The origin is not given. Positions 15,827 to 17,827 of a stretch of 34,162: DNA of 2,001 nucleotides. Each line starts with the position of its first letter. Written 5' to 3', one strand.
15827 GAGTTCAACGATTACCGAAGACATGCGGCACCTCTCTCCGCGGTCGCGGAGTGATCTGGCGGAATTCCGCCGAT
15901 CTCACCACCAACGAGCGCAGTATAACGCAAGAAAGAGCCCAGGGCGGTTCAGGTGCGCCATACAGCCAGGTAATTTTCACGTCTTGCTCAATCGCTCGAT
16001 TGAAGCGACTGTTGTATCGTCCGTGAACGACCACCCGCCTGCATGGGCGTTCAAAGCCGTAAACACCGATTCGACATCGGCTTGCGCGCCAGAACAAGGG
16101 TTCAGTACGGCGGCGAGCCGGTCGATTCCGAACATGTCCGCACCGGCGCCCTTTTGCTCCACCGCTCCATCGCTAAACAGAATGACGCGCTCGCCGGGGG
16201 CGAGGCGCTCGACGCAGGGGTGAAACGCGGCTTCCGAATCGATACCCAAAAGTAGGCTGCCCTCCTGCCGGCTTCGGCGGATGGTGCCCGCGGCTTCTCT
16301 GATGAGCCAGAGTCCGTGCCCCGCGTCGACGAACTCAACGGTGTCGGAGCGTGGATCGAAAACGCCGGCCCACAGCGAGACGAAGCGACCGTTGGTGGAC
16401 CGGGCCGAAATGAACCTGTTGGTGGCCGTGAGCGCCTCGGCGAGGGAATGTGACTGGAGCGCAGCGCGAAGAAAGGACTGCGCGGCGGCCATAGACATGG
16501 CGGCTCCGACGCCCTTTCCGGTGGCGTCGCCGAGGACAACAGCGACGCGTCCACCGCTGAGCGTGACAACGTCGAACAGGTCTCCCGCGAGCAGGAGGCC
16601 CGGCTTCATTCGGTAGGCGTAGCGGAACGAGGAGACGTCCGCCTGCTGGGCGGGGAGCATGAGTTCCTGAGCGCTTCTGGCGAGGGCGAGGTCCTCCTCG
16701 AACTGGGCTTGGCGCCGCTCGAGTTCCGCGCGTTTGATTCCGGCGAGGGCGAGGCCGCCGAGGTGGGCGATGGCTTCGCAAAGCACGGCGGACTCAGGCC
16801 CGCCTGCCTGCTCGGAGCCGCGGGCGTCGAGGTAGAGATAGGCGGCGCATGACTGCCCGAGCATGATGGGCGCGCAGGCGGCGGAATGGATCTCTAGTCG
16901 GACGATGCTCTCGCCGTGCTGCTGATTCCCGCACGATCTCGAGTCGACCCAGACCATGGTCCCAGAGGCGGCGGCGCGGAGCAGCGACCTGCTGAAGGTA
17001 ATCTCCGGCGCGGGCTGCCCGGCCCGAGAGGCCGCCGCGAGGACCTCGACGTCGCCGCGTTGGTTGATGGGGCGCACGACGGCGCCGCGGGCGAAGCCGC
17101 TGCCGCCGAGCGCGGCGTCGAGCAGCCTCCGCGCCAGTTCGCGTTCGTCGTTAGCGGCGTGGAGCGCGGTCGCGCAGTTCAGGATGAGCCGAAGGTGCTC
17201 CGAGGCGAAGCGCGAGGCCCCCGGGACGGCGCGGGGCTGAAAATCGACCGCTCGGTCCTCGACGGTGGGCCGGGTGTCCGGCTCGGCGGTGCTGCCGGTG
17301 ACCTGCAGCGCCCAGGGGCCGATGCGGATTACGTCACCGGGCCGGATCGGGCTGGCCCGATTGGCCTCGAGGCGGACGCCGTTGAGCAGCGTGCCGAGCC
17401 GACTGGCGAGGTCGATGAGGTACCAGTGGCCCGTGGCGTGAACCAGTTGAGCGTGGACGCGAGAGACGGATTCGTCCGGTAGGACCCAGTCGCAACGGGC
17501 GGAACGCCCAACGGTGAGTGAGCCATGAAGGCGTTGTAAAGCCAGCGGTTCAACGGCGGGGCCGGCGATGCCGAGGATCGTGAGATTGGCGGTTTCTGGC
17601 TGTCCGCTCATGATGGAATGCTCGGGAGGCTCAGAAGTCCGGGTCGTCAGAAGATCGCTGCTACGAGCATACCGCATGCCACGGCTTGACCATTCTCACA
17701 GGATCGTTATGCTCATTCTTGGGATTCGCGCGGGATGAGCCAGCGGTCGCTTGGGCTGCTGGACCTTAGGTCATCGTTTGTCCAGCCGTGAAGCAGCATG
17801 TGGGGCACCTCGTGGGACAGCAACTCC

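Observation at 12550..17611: Five-gene FHA / Ser-Thr kinase / PP2C / sigma-factor operon sits between the T3SS and the TPS system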

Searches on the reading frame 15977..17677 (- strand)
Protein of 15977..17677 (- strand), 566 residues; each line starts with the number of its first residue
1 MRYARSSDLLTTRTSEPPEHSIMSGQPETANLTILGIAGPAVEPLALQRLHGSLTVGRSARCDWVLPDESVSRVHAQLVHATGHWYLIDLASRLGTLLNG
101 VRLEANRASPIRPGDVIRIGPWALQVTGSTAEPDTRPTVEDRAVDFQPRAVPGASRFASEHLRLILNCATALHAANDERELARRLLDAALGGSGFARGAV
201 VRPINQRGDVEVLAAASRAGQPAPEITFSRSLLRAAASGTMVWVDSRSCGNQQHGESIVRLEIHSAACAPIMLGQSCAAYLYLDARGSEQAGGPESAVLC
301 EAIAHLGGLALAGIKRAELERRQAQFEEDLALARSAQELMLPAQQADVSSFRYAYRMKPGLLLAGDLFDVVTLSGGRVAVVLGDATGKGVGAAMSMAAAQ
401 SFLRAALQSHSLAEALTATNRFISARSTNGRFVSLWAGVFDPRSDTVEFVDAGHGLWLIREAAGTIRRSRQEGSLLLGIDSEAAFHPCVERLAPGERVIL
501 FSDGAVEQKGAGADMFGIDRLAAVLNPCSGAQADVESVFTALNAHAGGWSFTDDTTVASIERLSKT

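Call 3: search_protein_families(library=pfam, proteins=[window:15977-17677:-], max_evalue=0.01)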
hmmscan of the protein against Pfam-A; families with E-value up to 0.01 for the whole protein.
window:15977-17677:- (566 aa): 5 families
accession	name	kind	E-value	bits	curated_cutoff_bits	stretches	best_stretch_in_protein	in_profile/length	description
PF07228.17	SpoIIE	-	1.4e-38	133.2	25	1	375-561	2-190/192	Stage II sporulation protein E (SpoIIE)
PF00498.31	FHA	-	2.8e-19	69.8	20.7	1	55-120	2-67/67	FHA domain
PF16697.10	Yop-YscD_cpl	-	1.2e-13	51.6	33.2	1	52-126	17-90/94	Inner membrane component of T3SS, cytoplasmic domain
PF13185.12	GAF_2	-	0.00022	21.9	28.6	1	176-311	2-135/136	GAF domain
PF01590.32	GAF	-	0.0058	17.6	22.4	0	179-309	3-131/133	GAF domain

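Call 7: search_protein_families(library=ncbifam, proteins=[window:15977-17677:-], max_evalue=0.01)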
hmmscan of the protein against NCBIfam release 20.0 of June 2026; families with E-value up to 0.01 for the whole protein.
window:15977-17677:- (566 aa): 8 families
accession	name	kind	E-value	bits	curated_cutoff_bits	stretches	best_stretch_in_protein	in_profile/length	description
TIGR03354.1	VI_FHA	hypoth_equivalog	5e-16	59.5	120.25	1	52-137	24-113/420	type VI secretion system-associated FHA domain protein TagH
NF049868.1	FhaB_Rv0019c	equivalog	1.1e-13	51.5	125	1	46-121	80-153/158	FHA domain-containing protein FhaB/FipA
NF045505.1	RR_RssB_Pseudo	equivalog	5.4e-09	35.6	700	1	324-507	150-340/394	two-component system response regulator RssB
NF033760.1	gliding_GltG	equivalog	5.9e-08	31.7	650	1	56-136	28-106/650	adventurous gliding motility protein GltG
TIGR02865.1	spore_II_E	equivalog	4.8e-07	28.2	490.8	1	357-509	560-711/764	stage II sporulation protein E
NF052573.1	HisKinEspAMyxo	equivalog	8.1e-07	27.4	1400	1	27-121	21-113/755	serine histidine kinase EspA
NF041660.2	oxygluDhInhib_OdhI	equivalog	0.00011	22.1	200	1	53-122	57-123/130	oxoglutarate dehydrogenase inhibitor Odhl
NF052403.1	ESX1TransRegEspM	equivalog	0.0036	16.2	550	1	47-105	24-81/367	ESX-1 type VII secretion system transcriptional regulator EspM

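Call 14: find_homologous_proteins(query=window:15977-17611:-, max_evalue=1e-10)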
Query window:15977-17611:- (544 aa): 288 proteins with E <= 1e-10 among 8000 candidates; the best 120 are listed.
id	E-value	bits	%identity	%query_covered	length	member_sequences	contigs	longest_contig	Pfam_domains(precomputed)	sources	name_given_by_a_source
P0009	0.0e+0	1186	100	100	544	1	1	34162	PF00498.32,PF16697.11,PF07228.18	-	-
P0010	4.7e-240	815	70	100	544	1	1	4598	PF13185.13,PF00498.32,PF16697.11,PF07228.18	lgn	-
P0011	1.5e-125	438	43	99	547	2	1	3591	PF00498.32,PF16697.11,PF07228.18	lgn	-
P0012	6.9e-125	435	44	97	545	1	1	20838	PF00498.32,PF01590.33,PF16697.11,PF07228.18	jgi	jgi:sigma-B regulation protein RsbU (phosphoserine phosphatase)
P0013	6.1e-124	432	46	96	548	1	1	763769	PF00498.32,PF16697.11,PF07228.18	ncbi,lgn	-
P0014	1.2e-122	428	43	97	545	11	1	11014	PF00498.32,PF01590.33,PF16697.11,PF07228.18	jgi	-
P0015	2.2e-122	427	42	97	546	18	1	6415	PF00498.32,PF16697.11,PF07228.18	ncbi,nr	ncbi:MAG: SpoIIE family protein phosphatase [Phycisphaeraceae bacterium]|nr:SpoIIE family protein ph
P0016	8.0e-122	425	44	93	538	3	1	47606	PF00498.32,PF16697.11,PF07228.18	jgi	-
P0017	3.5e-120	420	42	97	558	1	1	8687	PF00498.32,PF16697.11,PF07228.18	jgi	jgi:serine phosphatase RsbU (regulator of sigma subunit)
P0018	1.2e-119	418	45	97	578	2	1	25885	PF00498.32,PF16697.11,PF07228.18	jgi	jgi:sigma-B regulation protein RsbU (phosphoserine phosphatase)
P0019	9.7e-119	415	42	99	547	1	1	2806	PF00498.32,PF01590.33,PF16697.11,PF07228.18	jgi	-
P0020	2.3e-118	414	42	98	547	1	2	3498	PF00498.32,PF01590.33,PF16697.11,PF07228.18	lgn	-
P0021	3.2e-118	413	45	93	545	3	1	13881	PF00498.32,PF16697.11,PF07228.18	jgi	jgi:sigma-B regulation protein RsbU (phosphoserine phosphatase)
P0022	3.5e-118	413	41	98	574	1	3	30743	PF00498.32,PF16697.11,PF07228.18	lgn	-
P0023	4.4e-118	413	44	93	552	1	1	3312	PF00498.32,PF16697.11,PF07228.18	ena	-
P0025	7.1e-118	412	41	98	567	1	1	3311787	PF00498.32,PF16697.11,PF07228.18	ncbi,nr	ncbi:MAG: SpoIIE family protein phosphatase [Phycisphaeraceae bacterium]|nr:MAG: SpoIIE family prote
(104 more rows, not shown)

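Call 15: find_encoding_contigs(protein=P0013, flank=10000, max_places=2)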
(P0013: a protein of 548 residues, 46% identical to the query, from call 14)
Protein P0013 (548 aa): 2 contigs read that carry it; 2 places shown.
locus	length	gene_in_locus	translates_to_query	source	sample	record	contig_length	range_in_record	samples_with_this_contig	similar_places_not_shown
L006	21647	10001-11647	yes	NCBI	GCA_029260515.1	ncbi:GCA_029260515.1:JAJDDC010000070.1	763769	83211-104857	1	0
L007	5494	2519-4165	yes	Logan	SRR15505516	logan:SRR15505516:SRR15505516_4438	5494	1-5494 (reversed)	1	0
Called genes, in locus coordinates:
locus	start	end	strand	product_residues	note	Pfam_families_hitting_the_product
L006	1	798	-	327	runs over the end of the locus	PF12146:Hydrolase_4 (weak), PF00561:Abhydrolase_1, PF12697:Abhydrolase_6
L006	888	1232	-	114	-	PF00085:Thioredoxin, PF13905:Thioredoxin_8 (faint)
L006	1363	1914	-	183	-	PF02627:CMD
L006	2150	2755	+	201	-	PF00440:TetR_N, PF16925:TetR_C_13 (weak)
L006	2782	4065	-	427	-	-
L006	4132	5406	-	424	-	PF12704:MacB_PCD, PF02687:FtsX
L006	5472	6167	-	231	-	PF00005:ABC_tran, PF13304:AAA_21 (faint)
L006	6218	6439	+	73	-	-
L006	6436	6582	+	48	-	-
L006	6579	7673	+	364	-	PF01794:Ferric_reduct, PF00355:Rieske, PF13806:Rieske_2 (weak)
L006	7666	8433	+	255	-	-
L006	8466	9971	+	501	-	-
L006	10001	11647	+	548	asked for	PF16697:Yop-YscD_cpl, PF00498:FHA, PF07228:SpoIIE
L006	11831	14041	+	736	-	PF13583:Reprolysin_4, PF13688:Reprolysin_5, PF13574:Reprolysin_2, PF13582:Reprolysin_3, PF17963:Big_9, PF07691:PA14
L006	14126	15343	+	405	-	PF05572:Peptidase_M43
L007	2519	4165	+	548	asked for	PF16697:Yop-YscD_cpl, PF00498:FHA, PF07228:SpoIIE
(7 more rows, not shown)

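Call 16: find_encoding_contigs(protein=P0010, flank=10000, max_places=2)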
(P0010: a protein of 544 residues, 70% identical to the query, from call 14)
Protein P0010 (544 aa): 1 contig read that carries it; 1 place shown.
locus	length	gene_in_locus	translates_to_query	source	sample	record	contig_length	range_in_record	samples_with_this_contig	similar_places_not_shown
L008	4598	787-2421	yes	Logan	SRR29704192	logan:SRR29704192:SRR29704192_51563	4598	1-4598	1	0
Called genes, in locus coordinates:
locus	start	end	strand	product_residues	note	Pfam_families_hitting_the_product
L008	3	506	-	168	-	?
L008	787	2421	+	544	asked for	PF00498:FHA, PF16697:Yop-YscD_cpl, PF13185:GAF_2 (weak), PF07228:SpoIIE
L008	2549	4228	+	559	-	PF16697:Yop-YscD_cpl (weak), PF00498:FHA, PF00069:Pkinase, PF07714:PK_Tyr_Ser-Thr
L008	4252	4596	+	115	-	?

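Call 17: find_encoding_contigs(protein=P0025, flank=10000, max_places=2)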
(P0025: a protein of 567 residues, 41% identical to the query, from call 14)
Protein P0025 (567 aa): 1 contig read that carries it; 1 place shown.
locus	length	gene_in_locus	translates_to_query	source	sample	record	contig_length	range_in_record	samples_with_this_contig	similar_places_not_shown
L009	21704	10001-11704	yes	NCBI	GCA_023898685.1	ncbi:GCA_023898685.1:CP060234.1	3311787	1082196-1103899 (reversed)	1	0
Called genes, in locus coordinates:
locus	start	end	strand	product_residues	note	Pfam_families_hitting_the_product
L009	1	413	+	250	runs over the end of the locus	-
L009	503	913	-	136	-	PF01152:Bac_globin (weak)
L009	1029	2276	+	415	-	PF00144:Beta-lactamase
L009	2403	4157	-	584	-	PF00498:FHA, PF16697:Yop-YscD_cpl, PF07228:SpoIIE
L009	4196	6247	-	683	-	-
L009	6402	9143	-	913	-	PF00069:Pkinase, PF07714:PK_Tyr_Ser-Thr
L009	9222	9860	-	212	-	PF07638:Sigma70_ECF (weak), PF08281:Sigma70_r4_2, PF04545:Sigma70_r4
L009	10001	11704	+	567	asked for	PF16697:Yop-YscD_cpl, PF00498:FHA, PF07228:SpoIIE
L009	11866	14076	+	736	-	PF13583:Reprolysin_4, PF13688:Reprolysin_5, PF01421:Reprolysin (faint), PF13574:Reprolysin_2, PF13582:Reprolysin_3, PF17963:Big_9, PF07691:PA14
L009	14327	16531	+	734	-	PF13583:Reprolysin_4, PF13688:Reprolysin_5, PF13574:Reprolysin_2, PF13582:Reprolysin_3, PF17963:Big_9 (weak), PF07691:PA14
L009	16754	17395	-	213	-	PF14681:UPRTase, PF00156:Pribosyltran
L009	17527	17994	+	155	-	PF00383:dCMP_cyt_deam_1, PF14437:MafB19-deam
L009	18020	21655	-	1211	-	PF01973:MptE-like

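Call 65: find_encoding_contigs(protein=P0012, flank=8000, max_places=1)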
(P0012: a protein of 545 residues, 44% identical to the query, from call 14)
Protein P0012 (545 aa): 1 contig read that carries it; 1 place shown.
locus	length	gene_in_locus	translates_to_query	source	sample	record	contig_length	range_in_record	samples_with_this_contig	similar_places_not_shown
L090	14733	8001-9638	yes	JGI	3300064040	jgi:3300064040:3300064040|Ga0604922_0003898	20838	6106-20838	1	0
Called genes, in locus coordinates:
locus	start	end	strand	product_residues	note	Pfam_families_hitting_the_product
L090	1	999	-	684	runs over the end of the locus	-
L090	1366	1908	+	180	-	PF10936:DUF2617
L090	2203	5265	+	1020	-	PF00133:tRNA-synt_1, PF09334:tRNA-synt_1g, PF08264:Anticodon_1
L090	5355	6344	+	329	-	PF02518:HATPase_c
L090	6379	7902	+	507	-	PF00072:Response_reg, PF00158:Sigma54_activat, PF14532:Sigma54_activ_2, PF00004:AAA (weak), PF07728:AAA_5, PF25601:AAA_lid_14, PF02954:HTH_8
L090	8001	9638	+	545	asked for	PF16697:Yop-YscD_cpl, PF00498:FHA, PF01590:GAF (weak), PF07228:SpoIIE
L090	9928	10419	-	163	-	PF04525:LOR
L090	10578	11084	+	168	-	PF04978:MST (faint), PF12867:DinB_2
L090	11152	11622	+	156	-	PF12867:DinB_2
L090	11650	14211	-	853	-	PF10282:Lactonase (faint), PF21783:YNCE (faint), PF22494:choice_anch_I (faint), PF23381:Beta-prop_IFT122_1st (faint), PF25174:Beta-prop_THOC3 (weak), PF02239:Cytochrom_D1 (faint), PF23414:Beta-prop_EML_2 (faint), PF00404:Dockerin_1 (faint)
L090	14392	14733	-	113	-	?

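Call 66: find_encoding_contigs(protein=P0018, flank=8000, max_places=1)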
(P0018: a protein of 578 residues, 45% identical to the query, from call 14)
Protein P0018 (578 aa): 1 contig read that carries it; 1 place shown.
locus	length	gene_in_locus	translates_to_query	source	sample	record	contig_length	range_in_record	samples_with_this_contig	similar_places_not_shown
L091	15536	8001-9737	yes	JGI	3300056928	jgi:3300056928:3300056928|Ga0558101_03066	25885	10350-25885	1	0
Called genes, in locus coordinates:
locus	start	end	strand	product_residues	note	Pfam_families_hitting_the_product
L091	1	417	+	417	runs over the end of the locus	PF00144:Beta-lactamase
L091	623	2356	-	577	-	PF16697:Yop-YscD_cpl, PF00498:FHA, PF07228:SpoIIE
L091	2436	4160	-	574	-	-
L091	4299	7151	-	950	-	PF00069:Pkinase, PF07714:PK_Tyr_Ser-Thr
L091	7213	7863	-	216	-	PF07638:Sigma70_ECF (faint), PF08281:Sigma70_r4_2, PF04545:Sigma70_r4 (weak)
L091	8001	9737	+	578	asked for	PF00498:FHA, PF16697:Yop-YscD_cpl, PF07228:SpoIIE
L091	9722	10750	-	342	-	-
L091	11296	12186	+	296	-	PF17963:Big_9 (weak), PF07691:PA14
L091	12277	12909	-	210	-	PF14681:UPRTase, PF00156:Pribosyltran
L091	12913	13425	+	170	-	PF00383:dCMP_cyt_deam_1, PF14437:MafB19-deam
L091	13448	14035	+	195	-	PF00472:RF-1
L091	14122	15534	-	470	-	?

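Call 67: find_encoding_contigs(protein=P0016, flank=8000, max_places=1)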
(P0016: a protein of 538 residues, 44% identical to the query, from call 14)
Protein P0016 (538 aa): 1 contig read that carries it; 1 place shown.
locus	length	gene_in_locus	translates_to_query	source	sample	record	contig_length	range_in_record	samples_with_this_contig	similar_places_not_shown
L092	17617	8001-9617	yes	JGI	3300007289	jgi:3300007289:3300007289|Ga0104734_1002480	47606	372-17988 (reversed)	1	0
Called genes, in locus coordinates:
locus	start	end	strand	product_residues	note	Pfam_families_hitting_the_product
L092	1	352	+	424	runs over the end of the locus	PF00144:Beta-lactamase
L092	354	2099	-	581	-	PF00498:FHA, PF16697:Yop-YscD_cpl, PF01590:GAF (faint), PF07228:SpoIIE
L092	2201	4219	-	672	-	-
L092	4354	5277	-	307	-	-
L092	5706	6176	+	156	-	-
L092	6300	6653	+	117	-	-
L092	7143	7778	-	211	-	PF07638:Sigma70_ECF (weak), PF04542:Sigma70_r2 (weak), PF08281:Sigma70_r4_2, PF04545:Sigma70_r4 (weak)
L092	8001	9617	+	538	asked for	PF00498:FHA, PF16697:Yop-YscD_cpl, PF07228:SpoIIE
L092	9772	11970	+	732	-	PF13583:Reprolysin_4, PF13688:Reprolysin_5, PF13574:Reprolysin_2, PF13582:Reprolysin_3, PF17963:Big_9 (weak), PF07691:PA14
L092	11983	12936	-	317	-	PF00389:2-Hacid_dh, PF02826:2-Hacid_dh_C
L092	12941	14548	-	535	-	PF04715:, PF00425:Chorismate_bind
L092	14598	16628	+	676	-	-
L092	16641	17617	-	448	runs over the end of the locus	?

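Call 74: search_solved_structures(query=window:15977-17611:-, max_evalue=1e-8, show_alignments=2)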
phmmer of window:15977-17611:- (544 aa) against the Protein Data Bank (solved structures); distinct sequences matched with E-value up to 1e-8: 3.
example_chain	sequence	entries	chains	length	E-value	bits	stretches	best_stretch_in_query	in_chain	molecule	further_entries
3ke6_A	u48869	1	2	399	1.7e-09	39.9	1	340-493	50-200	Protein Rv1364c/MT1410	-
3es2_A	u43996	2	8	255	2.2e-09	39.5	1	296-486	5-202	Probable two-component response regulator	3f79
3eq2_A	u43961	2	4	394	5.8e-09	38.1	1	296-485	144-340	Probable two-component response regulator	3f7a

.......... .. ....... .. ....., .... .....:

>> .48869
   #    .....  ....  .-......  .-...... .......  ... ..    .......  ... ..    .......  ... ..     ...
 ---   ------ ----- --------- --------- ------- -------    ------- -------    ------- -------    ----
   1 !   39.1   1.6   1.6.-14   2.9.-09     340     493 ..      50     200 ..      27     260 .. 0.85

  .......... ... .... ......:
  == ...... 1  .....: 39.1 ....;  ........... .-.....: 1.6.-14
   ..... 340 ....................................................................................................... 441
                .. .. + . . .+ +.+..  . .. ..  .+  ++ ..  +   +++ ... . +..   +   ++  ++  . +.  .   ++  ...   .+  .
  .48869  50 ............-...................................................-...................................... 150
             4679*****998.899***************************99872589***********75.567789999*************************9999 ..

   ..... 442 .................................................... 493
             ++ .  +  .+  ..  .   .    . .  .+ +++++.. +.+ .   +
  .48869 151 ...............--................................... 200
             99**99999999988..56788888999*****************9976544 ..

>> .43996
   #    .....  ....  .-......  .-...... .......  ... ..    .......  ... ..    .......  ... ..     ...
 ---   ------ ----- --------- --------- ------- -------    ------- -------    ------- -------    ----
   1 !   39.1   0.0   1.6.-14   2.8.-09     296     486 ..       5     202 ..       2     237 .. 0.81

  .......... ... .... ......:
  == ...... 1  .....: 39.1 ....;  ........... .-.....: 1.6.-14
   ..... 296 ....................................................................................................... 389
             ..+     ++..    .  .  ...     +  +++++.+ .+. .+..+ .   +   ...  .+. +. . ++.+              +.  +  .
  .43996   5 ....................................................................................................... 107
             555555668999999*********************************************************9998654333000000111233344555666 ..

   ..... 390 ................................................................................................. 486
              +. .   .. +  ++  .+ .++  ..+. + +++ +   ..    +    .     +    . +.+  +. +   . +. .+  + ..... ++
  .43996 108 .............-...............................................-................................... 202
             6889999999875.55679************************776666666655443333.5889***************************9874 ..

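Call 93: predict_structure(alignment_id=A5)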
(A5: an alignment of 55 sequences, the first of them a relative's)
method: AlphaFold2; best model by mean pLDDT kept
length: 544 residues; sequences in the alignment: 55
mean_pLDDT: 88.9   pTM: 0.79
mean pLDDT of the five models: 88.9, 88.0, 87.0, 86.8, 86.6
residues with pLDDT >= 90: 365; 70-90: 132; 50-70: 37; < 50: 10
segments of 3 or more residues with pLDDT < 50: 1-4
pLDDT, mean of each block of 10 residues (from residue 1): 57 91 88 94 96 91 92 94 93 94 80 65 53 64 92 95 94 93 87 84 80 88 68 70 93 93 88 89 96 93 89 90 97 92 91 97 87 92 98 98 85 97 97 96 89 94 96 97 91 94 96 98 91 97 82
secondary structure, 60 per line:
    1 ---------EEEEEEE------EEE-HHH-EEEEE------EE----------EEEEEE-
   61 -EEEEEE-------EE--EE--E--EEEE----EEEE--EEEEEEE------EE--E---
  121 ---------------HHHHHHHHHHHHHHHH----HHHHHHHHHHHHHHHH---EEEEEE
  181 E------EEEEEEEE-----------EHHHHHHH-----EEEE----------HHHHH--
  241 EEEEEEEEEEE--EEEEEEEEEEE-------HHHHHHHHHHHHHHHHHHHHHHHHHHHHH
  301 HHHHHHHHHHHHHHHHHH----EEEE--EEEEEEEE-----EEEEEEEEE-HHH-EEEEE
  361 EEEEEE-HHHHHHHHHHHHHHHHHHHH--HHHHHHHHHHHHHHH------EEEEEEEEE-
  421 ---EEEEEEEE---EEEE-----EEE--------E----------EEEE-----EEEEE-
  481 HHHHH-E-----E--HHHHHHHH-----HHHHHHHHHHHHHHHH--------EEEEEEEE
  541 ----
elements in order: E10-16 E23-25 E31-35 E54-59 E62-67 E86-89 E94-97 E100-106 H136-151 H156-171 E175-181 E188-195 H208-214 E220-223 H234-238 E241-251 E254-264 H272-318 E323-326 E329-336 E342-350 E356-366 H368-387 H390-404 E411-419 E424-431 E435-438 E444-446 E466-469 E475-479 H481-485 H496-503 H509-524 E533-540
